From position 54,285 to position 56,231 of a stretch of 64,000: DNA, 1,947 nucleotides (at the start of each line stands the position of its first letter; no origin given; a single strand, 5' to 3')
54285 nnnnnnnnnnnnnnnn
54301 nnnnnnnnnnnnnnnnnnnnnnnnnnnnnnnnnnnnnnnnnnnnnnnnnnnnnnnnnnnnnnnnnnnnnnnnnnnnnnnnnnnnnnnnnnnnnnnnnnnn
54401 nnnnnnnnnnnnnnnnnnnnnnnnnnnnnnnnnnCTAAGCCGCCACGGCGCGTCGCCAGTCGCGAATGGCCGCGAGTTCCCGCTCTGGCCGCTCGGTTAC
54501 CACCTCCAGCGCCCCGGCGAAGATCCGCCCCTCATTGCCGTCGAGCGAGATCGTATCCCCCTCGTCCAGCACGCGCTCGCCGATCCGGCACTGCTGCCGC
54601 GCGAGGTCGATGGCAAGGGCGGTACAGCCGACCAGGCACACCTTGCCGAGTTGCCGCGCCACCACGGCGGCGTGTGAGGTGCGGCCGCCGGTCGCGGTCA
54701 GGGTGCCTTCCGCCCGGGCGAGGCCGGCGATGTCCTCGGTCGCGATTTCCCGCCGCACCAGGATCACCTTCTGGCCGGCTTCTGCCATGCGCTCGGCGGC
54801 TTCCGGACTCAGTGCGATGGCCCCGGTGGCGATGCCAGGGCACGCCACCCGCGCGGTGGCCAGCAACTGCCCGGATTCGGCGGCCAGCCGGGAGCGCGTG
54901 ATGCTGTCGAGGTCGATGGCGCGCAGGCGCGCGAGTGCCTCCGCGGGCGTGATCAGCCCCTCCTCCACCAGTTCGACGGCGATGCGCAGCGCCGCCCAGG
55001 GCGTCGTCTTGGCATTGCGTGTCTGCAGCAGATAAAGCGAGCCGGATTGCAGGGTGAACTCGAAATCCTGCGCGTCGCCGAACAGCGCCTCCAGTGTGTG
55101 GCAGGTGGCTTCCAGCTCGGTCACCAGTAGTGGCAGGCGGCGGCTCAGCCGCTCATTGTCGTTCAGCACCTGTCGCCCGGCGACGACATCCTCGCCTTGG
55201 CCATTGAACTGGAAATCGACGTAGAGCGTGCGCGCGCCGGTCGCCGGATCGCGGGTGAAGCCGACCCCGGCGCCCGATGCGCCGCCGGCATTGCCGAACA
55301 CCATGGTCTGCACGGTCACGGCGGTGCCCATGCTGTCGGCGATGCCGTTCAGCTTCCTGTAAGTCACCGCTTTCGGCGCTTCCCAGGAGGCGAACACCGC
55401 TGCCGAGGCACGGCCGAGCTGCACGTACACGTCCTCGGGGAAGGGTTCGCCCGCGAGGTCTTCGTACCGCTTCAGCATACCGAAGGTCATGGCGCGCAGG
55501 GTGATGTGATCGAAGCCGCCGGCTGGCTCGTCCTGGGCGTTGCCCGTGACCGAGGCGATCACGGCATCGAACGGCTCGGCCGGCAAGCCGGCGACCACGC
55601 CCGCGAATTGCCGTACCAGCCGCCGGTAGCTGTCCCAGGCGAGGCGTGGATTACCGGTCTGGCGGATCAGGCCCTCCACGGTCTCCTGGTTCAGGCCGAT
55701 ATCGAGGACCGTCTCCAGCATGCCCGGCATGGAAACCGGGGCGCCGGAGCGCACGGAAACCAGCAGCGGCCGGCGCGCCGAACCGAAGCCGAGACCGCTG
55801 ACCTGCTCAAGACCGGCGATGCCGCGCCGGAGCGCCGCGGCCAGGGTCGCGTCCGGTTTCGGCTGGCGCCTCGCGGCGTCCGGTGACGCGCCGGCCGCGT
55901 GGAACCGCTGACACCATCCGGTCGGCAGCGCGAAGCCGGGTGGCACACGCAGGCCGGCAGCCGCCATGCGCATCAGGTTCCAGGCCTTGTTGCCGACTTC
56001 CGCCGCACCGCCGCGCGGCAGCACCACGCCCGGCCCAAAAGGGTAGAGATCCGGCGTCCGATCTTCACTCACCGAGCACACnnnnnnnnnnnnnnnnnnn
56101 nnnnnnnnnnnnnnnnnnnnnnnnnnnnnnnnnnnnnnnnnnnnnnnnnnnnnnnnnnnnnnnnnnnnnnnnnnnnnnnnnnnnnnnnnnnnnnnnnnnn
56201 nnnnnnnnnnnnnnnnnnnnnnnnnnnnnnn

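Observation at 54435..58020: PPDK-like enzyme missing its PEP/pyruvate domain, translationally coupled to a ~650-aa PhoU/DUF47-tailed protein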

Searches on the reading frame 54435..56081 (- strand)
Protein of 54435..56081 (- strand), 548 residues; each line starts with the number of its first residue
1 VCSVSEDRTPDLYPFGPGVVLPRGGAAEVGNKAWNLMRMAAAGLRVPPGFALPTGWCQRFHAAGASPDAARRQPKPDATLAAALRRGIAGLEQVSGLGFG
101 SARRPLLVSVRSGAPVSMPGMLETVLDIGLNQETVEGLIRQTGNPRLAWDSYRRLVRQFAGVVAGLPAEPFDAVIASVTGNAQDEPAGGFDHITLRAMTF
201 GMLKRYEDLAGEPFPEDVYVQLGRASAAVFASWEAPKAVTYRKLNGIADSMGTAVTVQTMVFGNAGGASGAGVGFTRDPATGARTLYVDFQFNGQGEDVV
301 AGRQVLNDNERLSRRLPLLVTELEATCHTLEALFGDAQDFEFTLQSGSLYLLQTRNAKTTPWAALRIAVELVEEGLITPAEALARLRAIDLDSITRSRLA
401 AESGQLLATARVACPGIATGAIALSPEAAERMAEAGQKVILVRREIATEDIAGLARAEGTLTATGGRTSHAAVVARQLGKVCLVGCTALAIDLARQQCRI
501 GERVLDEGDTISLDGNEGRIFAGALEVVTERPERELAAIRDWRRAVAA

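Call 3: search_protein_families(library=pfam, proteins=[window:54435-56081:-], max_evalue=0.1)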
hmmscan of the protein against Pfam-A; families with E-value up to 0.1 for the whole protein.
window:54435-56081:- (548 aa): 3 families
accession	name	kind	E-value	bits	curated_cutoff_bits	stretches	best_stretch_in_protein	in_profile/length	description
PF01326.24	PPDK_N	-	3.7e-38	132.1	27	2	28-309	3-219/328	Pyruvate phosphate dikinase, AMP/ATP-binding domain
PF00391.29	PEP-utilizers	-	7.6e-20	70.7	23.1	1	437-518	3-72/72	PEP-utilising enzyme, mobile domain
PF22746.1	SHOCT-like_DUF2089-C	-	0.0071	16.4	27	1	370-389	8-27/32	SHOCT-like domain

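Call 4: search_protein_families(library=ncbifam, proteins=[window:54435-56081:-], max_evalue=0.1)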
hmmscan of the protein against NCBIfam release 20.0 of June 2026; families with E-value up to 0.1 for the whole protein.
window:54435-56081:- (548 aa): 22 families
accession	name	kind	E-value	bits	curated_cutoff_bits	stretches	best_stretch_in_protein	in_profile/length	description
TIGR01828.1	pyru_phos_dikin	equivalog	4.5e-150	501.3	843.45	1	29-543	18-523/865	pyruvate, phosphate dikinase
NF004531.0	PRK05878.1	equivalog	2e-128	429.3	456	1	28-546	25-482/534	pyruvate, phosphate dikinase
NF005057.0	PRK06464.1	equivalog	1.1e-24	86.5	598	2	320-534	296-474/798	phosphoenolpyruvate synthase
TIGR01418.1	PEP_synth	equivalog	1.7e-17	63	739.75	2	390-530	348-466/784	pyruvate, water dikinase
NF004881.0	PRK06241.2-2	equivalog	4.1e-16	58.4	883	3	231-302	150-217/898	phosphoenolpyruvate synthase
NF052632.1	undecylprod_RedH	equivalog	1.7e-14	52.8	1350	3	225-303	130-201/880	undecylprodigiosin ligase RedH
NF004880.0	PRK06241.2-1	equivalog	4e-13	48.2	972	1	223-359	139-282/837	phosphoenolpyruvate synthase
NF004878.0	PRK06241.1-3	subfamily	1.7e-12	46.3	945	2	229-302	151-220/891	phosphoenolpyruvate synthase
NF041857.1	RIF_Ptrans_rph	equivalog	3.4e-12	45.5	999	1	229-303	150-220/864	rifamycin-inactivating phosphotransferase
NF004883.0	PRK06241.2-4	equivalog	1e-11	43.7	1063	2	401-533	807-926/928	phosphoenolpyruvate synthase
NF004877.0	PRK06241.1-2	subfamily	1.7e-11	43.2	866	2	229-303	152-222/869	phosphoenolpyruvate synthase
NF004882.0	PRK06241.2-3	equivalog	1.2e-09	36.9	850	1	321-361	240-280/827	phosphoenolpyruvate synthase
NF052631.1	prodigiosin_PigC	equivalog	1.6e-09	36.3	1300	2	229-313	133-214/883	prodigiosin ligase PigC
NF004879.0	PRK06241.1-4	equivalog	2e-08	32.8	976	1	229-303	152-222/868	phosphoenolpyruvate synthase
TIGR01417.1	PTS_I_fam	equivalog_domain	2.1e-05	23.2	341.7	1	432-521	148-227/565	phosphoenolpyruvate--protein phosphotransferase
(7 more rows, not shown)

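Call 8: search_solved_structures(query=window:54435-56072:-, max_evalue=0.001)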
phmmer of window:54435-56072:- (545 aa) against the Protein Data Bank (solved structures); distinct sequences matched with E-value up to 0.001: 18.
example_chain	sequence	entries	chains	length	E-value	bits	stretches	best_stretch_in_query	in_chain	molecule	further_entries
9pzl_A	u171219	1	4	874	6.7e-113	381.5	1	26-525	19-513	Pyruvate, phosphate dikinase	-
1kbl_A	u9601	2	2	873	6.8e-113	381.5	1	26-525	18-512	PYRUVATE PHOSPHATE DIKINASE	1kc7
1ggo_A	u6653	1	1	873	3.4e-112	379.2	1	26-525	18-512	PROTEIN (PYRUVATE, PHOSPHATE DIKINASE)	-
1jde_A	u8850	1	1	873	3.7e-112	379.1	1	26-525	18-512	PYRUVATE, PHOSPHATE DIKINASE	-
1dik_A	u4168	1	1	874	4.6e-112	378.8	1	26-525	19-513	PYRUVATE PHOSPHATE DIKINASE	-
2r82_A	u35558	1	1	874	8.7e-112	377.8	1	26-525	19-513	Pyruvate, phosphate dikinase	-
2dik_A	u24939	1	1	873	3.2e-111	376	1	26-525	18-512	PROTEIN (PYRUVATE PHOSPHATE DIKINASE)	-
1vbg_A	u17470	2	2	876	5.6e-107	362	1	26-522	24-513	pyruvate,orthophosphate dikinase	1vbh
5jvn_A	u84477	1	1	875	2.5e-103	349.9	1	25-539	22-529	Pyruvate, phosphate dikinase, chloroplastic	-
5jvj_A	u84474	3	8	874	8e-103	348.3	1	24-539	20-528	Pyruvate, phosphate dikinase, chloroplastic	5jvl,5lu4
2x0s_A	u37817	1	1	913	2e-94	320.6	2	24-302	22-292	PYRUVATE PHOSPHATE DIKINASE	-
2fm4_A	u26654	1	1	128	9.9e-26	93.9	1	397-523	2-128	Pyruvate, phosphate dikinase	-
9dae_A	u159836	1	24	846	3e-11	46.1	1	401-532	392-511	Phosphoenolpyruvate synthase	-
8a8e_A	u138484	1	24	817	2.2e-09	40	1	398-526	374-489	Phosphoenolpyruvate synthase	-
2ols_A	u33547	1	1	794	2e-08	36.8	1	404-524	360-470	Phosphoenolpyruvate synthase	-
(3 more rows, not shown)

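Call 25: find_homologous_proteins(query=window:54435-56072:-, max_evalue=0.001)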
Query window:54435-56072:- (545 aa): 8000 proteins with E <= 0.001 among 8000 candidates; the best 120 are listed.
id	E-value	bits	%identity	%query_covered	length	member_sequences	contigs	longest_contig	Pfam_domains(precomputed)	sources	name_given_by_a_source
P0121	0.0e+0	1182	99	100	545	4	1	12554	PF00391.30,PF01326.25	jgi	-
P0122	0.0e+0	1024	86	100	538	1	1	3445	PF00391.30,PF01326.25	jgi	jgi:pyruvate, orthophosphate dikinase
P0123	3.6e-255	866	76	100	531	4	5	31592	PF00391.30,PF01326.25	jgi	-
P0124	1.9e-242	824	72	100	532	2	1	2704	PF00391.30,PF01326.25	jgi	jgi:pyruvate,orthophosphate dikinase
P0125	2.4e-242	824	72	100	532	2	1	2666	PF00391.30,PF01326.25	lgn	-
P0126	1.8e-211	722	67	98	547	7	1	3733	PF00391.30,PF01326.25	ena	-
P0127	1.5e-206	705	63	99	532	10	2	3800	PF00391.30,PF01326.25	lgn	-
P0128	5.0e-205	700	64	98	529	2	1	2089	PF00391.30,PF01326.25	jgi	-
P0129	3.1e-204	698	63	99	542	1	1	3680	PF00391.30,PF01326.25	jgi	jgi:pyruvate,orthophosphate dikinase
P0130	6.2e-204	697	62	99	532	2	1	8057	PF00391.30,PF01326.25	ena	-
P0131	2.8e-203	695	63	99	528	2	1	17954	PF00391.30,PF01326.25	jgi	jgi:pyruvate,orthophosphate dikinase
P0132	9.3e-203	693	66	98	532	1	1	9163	PF00391.30,PF01326.25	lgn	-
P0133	1.2e-202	693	64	99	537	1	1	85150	PF00391.30,PF01326.25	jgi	jgi:pyruvate,orthophosphate dikinase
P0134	2.0e-202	692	63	97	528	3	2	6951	PF00391.30,PF01326.25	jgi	jgi:pyruvate,orthophosphate dikinase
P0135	6.5e-202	690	64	98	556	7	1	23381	PF00391.30,PF01326.25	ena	-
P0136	1.1e-201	689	64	98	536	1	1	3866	PF00391.30,PF01326.25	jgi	jgi:pyruvate,orthophosphate dikinase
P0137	1.3e-201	689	63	98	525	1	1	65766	PF00391.30,PF01326.25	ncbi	-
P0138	2.3e-201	688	63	99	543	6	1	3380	PF00391.30,PF01326.25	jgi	jgi:pyruvate, orthophosphate dikinase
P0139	2.4e-201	688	64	97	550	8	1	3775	PF00391.30,PF01326.25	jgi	-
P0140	2.4e-201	688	63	98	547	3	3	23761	PF00391.30,PF01326.25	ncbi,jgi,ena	jgi:pyruvate,orthophosphate dikinase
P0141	2.6e-201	688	64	97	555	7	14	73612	PF00391.30,PF01326.25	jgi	-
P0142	1.3e-200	686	63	98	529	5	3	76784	PF00391.30,PF01326.25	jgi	jgi:pyruvate,orthophosphate dikinase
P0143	1.3e-200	686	63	98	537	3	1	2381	PF00391.30,PF01326.25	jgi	-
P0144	2.4e-200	685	63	99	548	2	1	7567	PF00391.30,PF01326.25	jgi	jgi:pyruvate,orthophosphate dikinase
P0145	2.7e-200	685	62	98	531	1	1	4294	PF00391.30,PF01326.25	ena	-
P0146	5.6e-200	684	64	97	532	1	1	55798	PF00391.30,PF01326.25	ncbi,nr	ncbi:MAG: PEP/pyruvate-binding domain-containing protein [Acetobacteraceae bacterium]|nr:PEP/pyruvat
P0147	7.0e-200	683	64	97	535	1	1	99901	PF00391.30,PF01326.25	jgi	jgi:pyruvate,orthophosphate dikinase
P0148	9.3e-200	683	63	98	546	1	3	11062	PF00391.30,PF01326.25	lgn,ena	-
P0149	9.9e-200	683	63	99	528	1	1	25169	PF00391.30,PF01326.25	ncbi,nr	ncbi:MAG: PEP/pyruvate-binding domain-containing protein [Rhodopila sp.]|nr:PEP/pyruvate-binding dom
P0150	1.1e-199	683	61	98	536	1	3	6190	PF00391.30,PF01326.25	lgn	-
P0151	1.3e-199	683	62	99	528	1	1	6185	PF00391.30,PF01326.25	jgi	jgi:pyruvate,orthophosphate dikinase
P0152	1.5e-199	682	63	99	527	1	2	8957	PF00391.30,PF01326.25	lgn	-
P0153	3.8e-199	681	63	98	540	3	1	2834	PF00391.30,PF01326.25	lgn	-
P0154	3.9e-199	681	63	99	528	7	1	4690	PF00391.30,PF01326.25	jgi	jgi:pyruvate,orthophosphate dikinase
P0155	4.3e-199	681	62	97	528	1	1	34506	PF00391.30,PF01326.25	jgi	jgi:pyruvate,orthophosphate dikinase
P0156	4.7e-199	681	61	99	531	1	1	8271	PF00391.30,PF01326.25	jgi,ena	-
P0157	5.0e-199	681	65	98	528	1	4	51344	PF00391.30,PF01326.25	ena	-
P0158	6.2e-199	680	62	99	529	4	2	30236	PF00391.30,PF01326.25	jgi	jgi:pyruvate, orthophosphate dikinase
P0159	1.2e-198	679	65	97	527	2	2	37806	PF00391.30,PF01326.25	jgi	jgi:pyruvate,orthophosphate dikinase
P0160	1.5e-198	679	64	99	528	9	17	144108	PF00391.30,PF01326.25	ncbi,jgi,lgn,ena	ncbi:MAG: PEP/pyruvate-binding domain-containing protein [Roseiarcus sp.]|jgi:pyruvate,orthophosphat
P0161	2.4e-198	678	62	98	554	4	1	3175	PF00391.30,PF01326.25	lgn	-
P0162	3.4e-198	678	62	98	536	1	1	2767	PF00391.30,PF01326.25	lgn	-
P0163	3.4e-198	678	62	99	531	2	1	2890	PF00391.30,PF01326.25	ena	-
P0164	3.7e-198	678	61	99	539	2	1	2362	PF00391.30,PF01326.25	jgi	jgi:pyruvate, orthophosphate dikinase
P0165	4.0e-198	678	64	99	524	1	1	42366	PF00391.30,PF01326.25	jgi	jgi:pyruvate,orthophosphate dikinase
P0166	4.1e-198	678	63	99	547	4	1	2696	PF00391.30,PF01326.25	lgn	-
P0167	4.6e-198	677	62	97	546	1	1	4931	PF00391.30,PF01326.25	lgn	-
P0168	5.4e-198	677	63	99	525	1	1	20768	PF00391.30,PF01326.25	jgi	jgi:pyruvate,orthophosphate dikinase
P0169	6.6e-198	677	62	99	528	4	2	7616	PF00391.30,PF01326.25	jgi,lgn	jgi:pyruvate,orthophosphate dikinase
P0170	7.5e-198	677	62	98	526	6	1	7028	PF00391.30,PF01326.25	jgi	jgi:pyruvate,orthophosphate dikinase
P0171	7.9e-198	677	62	99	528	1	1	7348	PF00391.30,PF01326.25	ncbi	-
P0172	8.9e-198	676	63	98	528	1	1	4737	PF00391.30,PF01326.25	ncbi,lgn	-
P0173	1.1e-197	676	62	99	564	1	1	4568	PF00391.30,PF01326.25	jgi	jgi:pyruvate,orthophosphate dikinase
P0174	1.3e-197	676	62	97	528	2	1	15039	PF00391.30,PF01326.25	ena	-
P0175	1.3e-197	676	61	98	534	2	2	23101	PF00391.30,PF01326.25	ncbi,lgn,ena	-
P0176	1.5e-197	676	64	98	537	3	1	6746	PF00391.30,PF01326.25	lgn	-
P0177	1.8e-197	676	64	98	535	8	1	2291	PF00391.30,PF01326.25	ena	-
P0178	2.7e-197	675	63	99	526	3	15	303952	PF00391.30,PF01326.25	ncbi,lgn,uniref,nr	ncbi:PEP/pyruvate-binding domain-containing protein [Methylocella tundrae]|uniref:PEP/pyruvate-bindi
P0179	3.8e-197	674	61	98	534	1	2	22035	PF00391.30,PF01326.25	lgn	-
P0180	5.0e-197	674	62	99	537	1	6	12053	PF00391.30,PF01326.25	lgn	-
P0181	5.6e-197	674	61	98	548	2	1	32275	PF00391.30,PF01326.25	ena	-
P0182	7.3e-197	673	62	98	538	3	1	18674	PF00391.30,PF01326.25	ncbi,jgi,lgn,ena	jgi:pyruvate,orthophosphate dikinase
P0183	1.3e-196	673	62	99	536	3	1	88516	PF00391.30,PF01326.25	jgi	jgi:pyruvate,orthophosphate dikinase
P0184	1.5e-196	672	62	99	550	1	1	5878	PF00391.30,PF01326.25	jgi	jgi:pyruvate, orthophosphate dikinase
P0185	1.5e-196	672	61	97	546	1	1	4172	PF00391.30,PF01326.25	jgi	jgi:pyruvate,orthophosphate dikinase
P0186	1.6e-196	672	63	96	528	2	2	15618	PF00391.30,PF01326.25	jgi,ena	jgi:pyruvate,orthophosphate dikinase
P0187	2.0e-196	672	63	99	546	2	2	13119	PF00391.30,PF01326.25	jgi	jgi:pyruvate,orthophosphate dikinase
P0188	2.0e-196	672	62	99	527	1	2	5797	PF00391.30,PF01326.25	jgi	-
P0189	2.3e-196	672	62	97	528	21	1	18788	PF00391.30,PF01326.25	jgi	-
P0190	3.1e-196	671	60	100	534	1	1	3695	PF00391.30,PF01326.25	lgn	-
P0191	3.3e-196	671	62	99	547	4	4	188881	PF00391.30,PF01326.25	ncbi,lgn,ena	ncbi:MAG: PEP/pyruvate-binding domain-containing protein [Acetobacteraceae bacterium]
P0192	3.3e-196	671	62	99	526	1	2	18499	PF00391.30,PF01326.25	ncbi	ncbi:MAG TPA: PEP/pyruvate-binding domain-containing protein [Rhodopila sp.]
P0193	3.4e-196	671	62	99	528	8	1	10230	PF00391.30,PF01326.25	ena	-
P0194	4.0e-196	671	62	98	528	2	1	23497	PF00391.30,PF01326.25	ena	-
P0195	4.4e-196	671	61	98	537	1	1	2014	PF00391.30,PF01326.25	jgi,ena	-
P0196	4.6e-196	671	62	98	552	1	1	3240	PF00391.30,PF01326.25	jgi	jgi:pyruvate, orthophosphate dikinase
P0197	4.9e-196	671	62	99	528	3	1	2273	PF00391.30,PF01326.25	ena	-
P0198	5.7e-196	671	62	99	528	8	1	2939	PF00391.30,PF01326.25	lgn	-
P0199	7.1e-196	670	61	98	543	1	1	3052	PF00391.30,PF01326.25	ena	-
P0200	8.6e-196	670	62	98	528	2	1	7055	PF00391.30,PF01326.25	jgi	-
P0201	8.8e-196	670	62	99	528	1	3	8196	PF00391.30,PF01326.25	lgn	-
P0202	8.9e-196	670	62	98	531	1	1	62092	PF00391.30,PF01326.25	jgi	jgi:pyruvate, orthophosphate dikinase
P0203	9.9e-196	670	61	98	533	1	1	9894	PF00391.30,PF01326.25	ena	-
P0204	1.1e-195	670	62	98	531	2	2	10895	PF00391.30,PF01326.25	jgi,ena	-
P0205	1.2e-195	669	61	99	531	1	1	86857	PF00391.30,PF01326.25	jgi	jgi:pyruvate, orthophosphate dikinase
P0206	1.2e-195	669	63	99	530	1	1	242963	PF00391.30,PF01326.25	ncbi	-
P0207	1.3e-195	669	61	99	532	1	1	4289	PF00391.30,PF01326.25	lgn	-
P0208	1.5e-195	669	61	100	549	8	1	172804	PF00391.30,PF01326.25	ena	-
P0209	1.5e-195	669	61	99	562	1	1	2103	PF00391.30,PF01326.25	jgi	jgi:pyruvate, orthophosphate dikinase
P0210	2.3e-195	669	61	97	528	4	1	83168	PF00391.30,PF01326.25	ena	-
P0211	2.7e-195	668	62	97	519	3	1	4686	PF00391.30,PF01326.25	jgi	jgi:pyruvate,orthophosphate dikinase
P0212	3.2e-195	668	61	98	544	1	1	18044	PF00391.30,PF01326.25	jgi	jgi:pyruvate,orthophosphate dikinase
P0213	3.3e-195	668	62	98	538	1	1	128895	PF00391.30,PF01326.25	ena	-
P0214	3.4e-195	668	60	99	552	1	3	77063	PF00391.30,PF01326.25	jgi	-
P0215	3.6e-195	668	61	99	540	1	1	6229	PF00391.30,PF01326.25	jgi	jgi:pyruvate, orthophosphate dikinase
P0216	3.8e-195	668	62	98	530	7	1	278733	PF00391.30,PF01326.25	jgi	jgi:pyruvate, orthophosphate dikinase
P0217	4.0e-195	668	62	99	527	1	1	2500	PF00391.30,PF01326.25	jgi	jgi:pyruvate,orthophosphate dikinase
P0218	4.5e-195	668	61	98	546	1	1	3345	PF00391.30,PF01326.25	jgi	jgi:pyruvate,orthophosphate dikinase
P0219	5.2e-195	667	61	98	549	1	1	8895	PF00391.30,PF01326.25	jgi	jgi:pyruvate,orthophosphate dikinase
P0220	6.3e-195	667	63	97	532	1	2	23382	PF00391.30,PF01326.25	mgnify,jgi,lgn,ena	mgnify:CR=1 FL=1|jgi:pyruvate,orthophosphate dikinase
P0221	6.9e-195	667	62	99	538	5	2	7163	PF00391.30,PF01326.25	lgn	-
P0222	1.0e-194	666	58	100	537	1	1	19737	PF00391.30,PF01326.25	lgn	-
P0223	1.2e-194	666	62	98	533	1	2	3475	PF00391.30,PF01326.25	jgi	-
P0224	1.3e-194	666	61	98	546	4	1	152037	PF00391.30,PF01326.25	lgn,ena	-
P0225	1.3e-194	666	61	97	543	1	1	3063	PF00391.30,PF01326.25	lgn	-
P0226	1.6e-194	666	60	99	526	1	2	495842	PF00391.30,PF01326.25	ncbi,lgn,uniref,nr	ncbi:hypothetical protein CCR94_20295 [Rhodoblastus sphagnicola]|uniref:Pyruvate, phosphate dikinase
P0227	1.8e-194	666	61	99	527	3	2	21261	PF00391.30,PF01326.25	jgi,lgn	-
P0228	1.9e-194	665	62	99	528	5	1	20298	PF00391.30,PF01326.25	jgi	jgi:pyruvate,orthophosphate dikinase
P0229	2.0e-194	665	60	98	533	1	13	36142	PF00391.30,PF01326.25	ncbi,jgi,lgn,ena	ncbi:MAG: PEP/pyruvate-binding domain-containing protein [Bryobacteraceae bacterium]|jgi:pyruvate,or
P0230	2.9e-194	665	60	99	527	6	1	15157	PF00391.30,PF01326.25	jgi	jgi:pyruvate,orthophosphate dikinase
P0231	2.9e-194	665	64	98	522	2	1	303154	PF00391.30,PF01326.25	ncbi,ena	-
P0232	3.5e-194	665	61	99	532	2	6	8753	PF00391.30,PF01326.25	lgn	-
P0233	3.6e-194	665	61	98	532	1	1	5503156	PF00391.30,PF01326.25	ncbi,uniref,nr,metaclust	ncbi:PEP/pyruvate-binding domain-containing protein [Bosea sp. PAMC 26642]|uniref:PEP/pyruvate-bindi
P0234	3.8e-194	664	61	99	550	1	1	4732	PF00391.30,PF01326.25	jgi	jgi:pyruvate,orthophosphate dikinase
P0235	3.9e-194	664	61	99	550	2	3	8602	PF00391.30,PF01326.25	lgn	-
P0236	4.1e-194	664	63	97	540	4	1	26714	PF00391.30,PF01326.25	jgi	-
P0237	4.6e-194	664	61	99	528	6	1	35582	PF00391.30,PF01326.25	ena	-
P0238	5.0e-194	664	62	97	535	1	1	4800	PF00391.30,PF01326.25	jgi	-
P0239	5.1e-194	664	62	96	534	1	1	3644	PF00391.30,PF01326.25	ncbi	-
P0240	5.9e-194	664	62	100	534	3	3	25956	PF00391.30,PF01326.25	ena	-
